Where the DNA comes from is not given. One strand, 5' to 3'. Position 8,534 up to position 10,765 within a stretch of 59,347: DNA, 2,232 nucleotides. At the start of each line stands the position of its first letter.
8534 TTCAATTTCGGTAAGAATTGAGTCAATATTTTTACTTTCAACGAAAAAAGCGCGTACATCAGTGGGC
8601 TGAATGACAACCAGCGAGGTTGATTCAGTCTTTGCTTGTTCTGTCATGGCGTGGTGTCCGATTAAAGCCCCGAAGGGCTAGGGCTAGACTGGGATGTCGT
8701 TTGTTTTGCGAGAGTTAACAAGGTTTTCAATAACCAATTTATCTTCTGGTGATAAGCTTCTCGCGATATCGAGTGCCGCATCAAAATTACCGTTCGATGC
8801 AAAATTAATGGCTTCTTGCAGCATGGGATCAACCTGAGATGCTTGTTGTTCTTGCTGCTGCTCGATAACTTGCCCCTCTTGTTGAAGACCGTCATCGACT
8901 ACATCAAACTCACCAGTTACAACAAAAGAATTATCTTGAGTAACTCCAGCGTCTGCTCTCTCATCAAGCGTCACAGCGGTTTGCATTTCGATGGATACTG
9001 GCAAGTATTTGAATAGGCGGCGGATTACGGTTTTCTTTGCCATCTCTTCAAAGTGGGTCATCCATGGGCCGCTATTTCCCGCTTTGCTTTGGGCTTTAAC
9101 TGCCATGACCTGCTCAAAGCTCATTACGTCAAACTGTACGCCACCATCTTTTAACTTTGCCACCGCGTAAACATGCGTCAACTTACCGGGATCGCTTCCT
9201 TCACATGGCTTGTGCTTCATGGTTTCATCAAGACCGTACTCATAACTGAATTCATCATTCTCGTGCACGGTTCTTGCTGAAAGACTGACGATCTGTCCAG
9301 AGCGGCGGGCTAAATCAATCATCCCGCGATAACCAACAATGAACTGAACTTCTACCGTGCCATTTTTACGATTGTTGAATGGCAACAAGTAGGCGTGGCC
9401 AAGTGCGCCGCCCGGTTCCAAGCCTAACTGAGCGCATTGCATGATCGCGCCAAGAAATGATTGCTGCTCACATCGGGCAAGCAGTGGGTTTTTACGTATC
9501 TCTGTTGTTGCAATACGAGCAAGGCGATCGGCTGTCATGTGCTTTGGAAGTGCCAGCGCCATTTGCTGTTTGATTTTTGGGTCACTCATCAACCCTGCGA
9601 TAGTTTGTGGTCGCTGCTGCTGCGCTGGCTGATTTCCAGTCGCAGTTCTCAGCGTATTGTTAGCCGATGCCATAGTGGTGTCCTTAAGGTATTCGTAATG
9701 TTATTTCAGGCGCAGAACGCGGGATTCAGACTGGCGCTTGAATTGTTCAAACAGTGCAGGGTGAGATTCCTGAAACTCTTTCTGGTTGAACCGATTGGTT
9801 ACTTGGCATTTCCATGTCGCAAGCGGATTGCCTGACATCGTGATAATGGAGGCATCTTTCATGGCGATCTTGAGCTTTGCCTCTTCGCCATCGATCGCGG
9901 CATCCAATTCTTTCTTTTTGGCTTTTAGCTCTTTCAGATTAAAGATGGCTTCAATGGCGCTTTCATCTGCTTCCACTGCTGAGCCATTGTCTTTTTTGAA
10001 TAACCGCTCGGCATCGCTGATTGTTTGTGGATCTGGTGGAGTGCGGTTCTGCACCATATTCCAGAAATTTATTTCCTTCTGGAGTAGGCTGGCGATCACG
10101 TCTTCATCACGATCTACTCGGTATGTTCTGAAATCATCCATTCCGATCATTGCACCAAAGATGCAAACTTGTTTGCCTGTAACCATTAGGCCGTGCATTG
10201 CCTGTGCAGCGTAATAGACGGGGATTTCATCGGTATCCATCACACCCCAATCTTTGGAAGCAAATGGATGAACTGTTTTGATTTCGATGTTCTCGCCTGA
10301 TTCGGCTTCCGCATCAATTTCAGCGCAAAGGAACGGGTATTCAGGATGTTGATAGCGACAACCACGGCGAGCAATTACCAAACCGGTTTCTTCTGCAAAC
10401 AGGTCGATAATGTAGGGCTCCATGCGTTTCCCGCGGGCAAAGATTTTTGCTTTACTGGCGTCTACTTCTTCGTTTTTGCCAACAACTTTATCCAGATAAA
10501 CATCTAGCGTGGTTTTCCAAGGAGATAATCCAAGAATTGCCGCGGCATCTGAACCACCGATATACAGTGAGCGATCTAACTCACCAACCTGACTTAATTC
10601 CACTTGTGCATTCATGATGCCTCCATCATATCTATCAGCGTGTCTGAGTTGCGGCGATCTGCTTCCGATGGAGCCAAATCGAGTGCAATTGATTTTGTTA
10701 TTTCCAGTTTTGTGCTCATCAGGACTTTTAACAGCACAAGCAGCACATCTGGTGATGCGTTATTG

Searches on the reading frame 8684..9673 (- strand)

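Call 12: search_protein_families(library=pfam, proteins=[window:8684-9673:-], max_evalue=0.001)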
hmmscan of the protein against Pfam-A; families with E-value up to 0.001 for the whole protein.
window:8684-9673:- (329 aa): 1 family
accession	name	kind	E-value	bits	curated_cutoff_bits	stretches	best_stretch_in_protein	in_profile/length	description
PF03837.19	RecT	-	3.9e-58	196.7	24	1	50-242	2-188/198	RecT family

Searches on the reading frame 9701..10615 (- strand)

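Call 11: search_protein_families(library=phrogs, proteins=[window:9701-10615:-], max_evalue=0.001)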
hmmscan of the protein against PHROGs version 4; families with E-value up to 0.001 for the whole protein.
window:9701-10615:- (304 aa): 4 families
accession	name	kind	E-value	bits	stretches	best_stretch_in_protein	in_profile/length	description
phrog_434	-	DNA, RNA and nucleotide metabolism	3.6e-89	300.6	1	12-304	61-362/372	RecE-like recombination exonuclease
phrog_1956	-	unknown function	5.8e-09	37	1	223-302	10-89/93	-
phrog_6244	-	unknown function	1.3e-06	29.9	1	205-297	3-96/107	-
phrog_34741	-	DNA, RNA and nucleotide metabolism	0.0003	21.9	1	231-290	2-62/81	endonuclease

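Call 12: search_protein_families(library=pfam, proteins=[window:9701-10615:-], max_evalue=0.001)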
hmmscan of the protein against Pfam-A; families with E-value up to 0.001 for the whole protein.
window:9701-10615:- (304 aa): 1 family
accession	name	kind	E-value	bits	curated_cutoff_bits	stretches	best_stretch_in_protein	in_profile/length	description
PF09588.16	YqaJ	-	1e-25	91.2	22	1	15-149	6-150/150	YqaJ-like viral recombinase domain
